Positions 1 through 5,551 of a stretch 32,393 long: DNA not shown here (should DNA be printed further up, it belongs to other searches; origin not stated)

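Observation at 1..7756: A whole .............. gene is missing from the ORF track: open-ended minus-strand NRPS fills the first 7.6 kb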

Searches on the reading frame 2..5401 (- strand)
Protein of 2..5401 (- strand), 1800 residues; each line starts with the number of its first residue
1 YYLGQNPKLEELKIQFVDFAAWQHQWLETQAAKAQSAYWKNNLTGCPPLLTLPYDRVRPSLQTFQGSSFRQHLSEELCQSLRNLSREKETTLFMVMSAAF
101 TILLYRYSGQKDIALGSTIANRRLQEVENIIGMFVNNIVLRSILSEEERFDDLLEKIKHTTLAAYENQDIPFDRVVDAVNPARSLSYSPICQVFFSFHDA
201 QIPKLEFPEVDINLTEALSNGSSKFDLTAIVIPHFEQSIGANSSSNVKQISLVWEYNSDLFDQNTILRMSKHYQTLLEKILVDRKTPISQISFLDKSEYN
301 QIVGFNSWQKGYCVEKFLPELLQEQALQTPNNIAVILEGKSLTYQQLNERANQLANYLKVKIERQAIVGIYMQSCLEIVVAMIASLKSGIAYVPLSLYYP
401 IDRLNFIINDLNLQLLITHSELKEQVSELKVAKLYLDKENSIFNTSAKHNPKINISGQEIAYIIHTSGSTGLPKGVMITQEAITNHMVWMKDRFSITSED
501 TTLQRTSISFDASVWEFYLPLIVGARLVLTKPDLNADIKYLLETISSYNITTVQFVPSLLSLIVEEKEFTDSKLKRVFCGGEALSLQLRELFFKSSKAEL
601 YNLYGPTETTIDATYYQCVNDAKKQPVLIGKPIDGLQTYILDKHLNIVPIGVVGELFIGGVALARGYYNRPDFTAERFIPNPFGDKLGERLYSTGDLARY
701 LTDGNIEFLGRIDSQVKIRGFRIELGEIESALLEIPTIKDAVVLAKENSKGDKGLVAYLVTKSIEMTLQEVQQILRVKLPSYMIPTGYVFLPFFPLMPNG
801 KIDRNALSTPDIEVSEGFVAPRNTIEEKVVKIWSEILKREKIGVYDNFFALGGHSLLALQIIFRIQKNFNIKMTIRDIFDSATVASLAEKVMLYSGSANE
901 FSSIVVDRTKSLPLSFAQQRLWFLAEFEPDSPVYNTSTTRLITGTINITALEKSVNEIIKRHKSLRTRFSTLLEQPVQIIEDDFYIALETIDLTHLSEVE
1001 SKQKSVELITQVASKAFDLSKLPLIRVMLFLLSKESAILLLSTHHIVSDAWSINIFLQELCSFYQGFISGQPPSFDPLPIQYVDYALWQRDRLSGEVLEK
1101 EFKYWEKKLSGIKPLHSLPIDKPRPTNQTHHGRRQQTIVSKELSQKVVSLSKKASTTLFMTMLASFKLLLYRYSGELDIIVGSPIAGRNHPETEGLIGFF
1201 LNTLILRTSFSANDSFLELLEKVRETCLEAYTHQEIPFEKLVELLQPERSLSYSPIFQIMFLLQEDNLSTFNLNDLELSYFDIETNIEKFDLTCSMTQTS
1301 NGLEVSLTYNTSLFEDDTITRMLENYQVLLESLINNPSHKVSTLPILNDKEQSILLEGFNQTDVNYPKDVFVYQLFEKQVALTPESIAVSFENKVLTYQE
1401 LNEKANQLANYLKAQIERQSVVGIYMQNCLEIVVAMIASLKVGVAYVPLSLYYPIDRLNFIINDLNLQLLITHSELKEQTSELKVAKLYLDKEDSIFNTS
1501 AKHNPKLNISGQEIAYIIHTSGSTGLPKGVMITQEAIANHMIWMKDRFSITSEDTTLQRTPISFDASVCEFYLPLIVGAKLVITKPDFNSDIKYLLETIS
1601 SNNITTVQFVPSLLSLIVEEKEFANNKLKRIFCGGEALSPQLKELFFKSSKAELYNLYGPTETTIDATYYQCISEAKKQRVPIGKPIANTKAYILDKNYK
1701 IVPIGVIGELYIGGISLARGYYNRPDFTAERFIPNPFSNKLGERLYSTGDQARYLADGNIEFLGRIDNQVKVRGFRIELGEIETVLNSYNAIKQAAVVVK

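Call 32: find_homologous_proteins(query=window:2-5401:-, max_evalue=1e-100)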
Query window:2-5401:- (1800 aa): 7717 proteins with E <= 1e-100 among 8000 candidates; the best 120 are listed.
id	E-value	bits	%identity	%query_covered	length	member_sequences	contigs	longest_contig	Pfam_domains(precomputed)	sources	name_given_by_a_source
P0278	0.0e+0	3180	42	100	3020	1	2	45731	PF00668.26,PF23036.2,PF00550.32,PF00501.35,PF13193.13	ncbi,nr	ncbi:MAG: amino acid adenylation domain-containing protein [Scytonema sp. PMC 1069.18]|nr:amino acid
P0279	0.0e+0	3147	45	100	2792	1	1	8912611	PF00668.26,PF00550.32,PF00501.35,PF13193.13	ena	-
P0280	0.0e+0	3069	42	100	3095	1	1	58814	PF00668.26,PF00550.32,PF00501.35,PF13193.13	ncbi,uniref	ncbi:amino acid adenylation domain-containing protein, partial [Archangium sp.]|uniref:non-ribosomal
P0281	0.0e+0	2777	43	99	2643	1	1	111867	PF00668.26,PF00550.32,PF00501.35,PF13193.13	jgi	jgi:amino acid adenylation domain-containing protein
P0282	0.0e+0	2709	40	100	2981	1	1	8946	PF00668.26,PF00550.32,PF00501.35,PF13193.13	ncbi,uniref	ncbi:non-ribosomal peptide synthetase, partial [Vitiosangium sp. GDMCC 1.1324]|uniref:non-ribosomal 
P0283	0.0e+0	2709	41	100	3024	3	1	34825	PF00668.26,PF00550.32,PF00501.35,PF13193.13,PF00975.27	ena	-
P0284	0.0e+0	2704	41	100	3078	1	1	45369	PF00668.26,PF00550.32,PF00501.35,PF13193.13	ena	-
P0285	0.0e+0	2676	40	100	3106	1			PF00668.26,PF16911.11,PF00550.32,PF00501.35,PF13193.13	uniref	uniref:amino acid adenylation domain-containing protein n=1 Tax=Gloeocapsopsis crepidinum TaxID=6932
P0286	0.0e+0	2669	42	100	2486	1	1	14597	PF00668.26,PF00550.32,PF00501.35,PF13193.13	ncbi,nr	ncbi:MAG: amino acid adenylation domain-containing protein, partial [Herpetosiphonaceae bacterium]|n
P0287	0.0e+0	2667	41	100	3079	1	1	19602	PF00668.26,PF00550.32,PF00501.35,PF13193.13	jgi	jgi:amino acid adenylation domain-containing protein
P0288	0.0e+0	2662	40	100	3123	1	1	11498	PF00668.26,PF00550.32,PF00501.35,PF13193.13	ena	-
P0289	0.0e+0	2652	37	100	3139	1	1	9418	PF00668.26,PF00550.32,PF00501.35,PF13193.13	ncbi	ncbi:MAG: amino acid adenylation domain-containing protein, partial [Myxococcaceae bacterium]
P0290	0.0e+0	2641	42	100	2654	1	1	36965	PF00668.26,PF00550.32,PF00501.35,PF13193.13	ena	-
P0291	0.0e+0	2611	42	100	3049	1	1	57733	PF00668.26,PF00550.32,PF00501.35,PF13193.13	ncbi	-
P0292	0.0e+0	2598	40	100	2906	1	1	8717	PF00668.26,PF00550.32,PF00501.35,PF13193.13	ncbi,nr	ncbi:MAG TPA: amino acid adenylation domain-containing protein, partial [Ktedonobacteraceae bacteriu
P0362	0.0e+0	2371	54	83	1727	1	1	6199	PF00668.26,PF00550.32,PF00501.35,PF13193.13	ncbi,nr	ncbi:MAG: lgrC [bacterium]|nr:MAG: lgrC [bacterium]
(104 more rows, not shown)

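Call 35: find_encoding_contigs(protein=P0362, flank=10000, max_places=6)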
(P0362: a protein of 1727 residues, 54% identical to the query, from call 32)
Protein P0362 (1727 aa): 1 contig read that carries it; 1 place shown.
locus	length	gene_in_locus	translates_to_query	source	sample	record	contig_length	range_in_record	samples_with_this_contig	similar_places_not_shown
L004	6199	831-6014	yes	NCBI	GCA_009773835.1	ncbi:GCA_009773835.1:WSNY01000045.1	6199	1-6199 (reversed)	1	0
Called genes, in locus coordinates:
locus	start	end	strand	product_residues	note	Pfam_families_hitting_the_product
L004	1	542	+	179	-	?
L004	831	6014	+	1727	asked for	PF00501:AMP-binding, PF13193:AMP-binding_C (weak), PF00550:PP-binding, PF00668:Condensation, PF00501:AMP-binding, PF13193:AMP-binding_C, PF00550:PP-binding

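Call 47: search_protein_families(library=pfam, proteins=[P0362, L004:5418-6011:+], max_evalue=0.01)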
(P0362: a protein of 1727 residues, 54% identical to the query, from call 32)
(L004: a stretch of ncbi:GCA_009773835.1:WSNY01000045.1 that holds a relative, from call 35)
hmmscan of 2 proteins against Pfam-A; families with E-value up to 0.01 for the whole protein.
P0362 (1727 aa): 4 families
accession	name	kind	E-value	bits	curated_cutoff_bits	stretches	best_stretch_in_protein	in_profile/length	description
PF00501.34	AMP-binding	-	3.2e-174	579.7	29.9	2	35-381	1-384/384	AMP-binding enzyme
PF00668.25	Condensation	-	8.3e-96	321.9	30.6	1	628-1084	5-455/456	Condensation domain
PF00550.31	PP-binding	-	1.3e-29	102.7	20.8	2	545-605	3-65/67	Phosphopantetheine attachment site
PF13193.12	AMP-binding_C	-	2.2e-18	67.4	24.5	2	1509-1585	1-76/76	AMP-binding enzyme C-terminal domain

L004:5418-6011:+ (198 aa): 2 families
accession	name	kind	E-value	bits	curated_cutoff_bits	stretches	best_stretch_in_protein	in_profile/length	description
PF00550.31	PP-binding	-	2.6e-13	50.5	20.8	1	87-145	4-64/67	Phosphopantetheine attachment site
PF13193.12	AMP-binding_C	-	2.9e-05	25.3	24.5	1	6-56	27-76/76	AMP-binding enzyme C-terminal domain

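Call 54: search_protein_families(library=pfam, proteins=[P0405, L004:3-539:+], max_evalue=0.01)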
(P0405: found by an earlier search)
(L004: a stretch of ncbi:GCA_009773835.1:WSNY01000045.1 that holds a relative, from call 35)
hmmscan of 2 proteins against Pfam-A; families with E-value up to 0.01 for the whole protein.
P0405 (444 aa): 4 families
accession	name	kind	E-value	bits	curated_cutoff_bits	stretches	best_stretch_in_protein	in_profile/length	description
PF14239.11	RRXRR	-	3.6e-66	222.8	25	1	4-179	1-174/174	RRXRR protein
PF14279.12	HNH_5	-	1.6e-14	54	27.5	1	198-247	1-52/56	HNH endonuclease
PF01844.29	HNH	-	2.5e-13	50.4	21.4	1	198-240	1-46/47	HNH endonuclease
PF13395.12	HNH_4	-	2.6e-10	40.5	22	1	207-243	17-53/54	HNH endonuclease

L004:3-539:+ (179 aa): 0 families
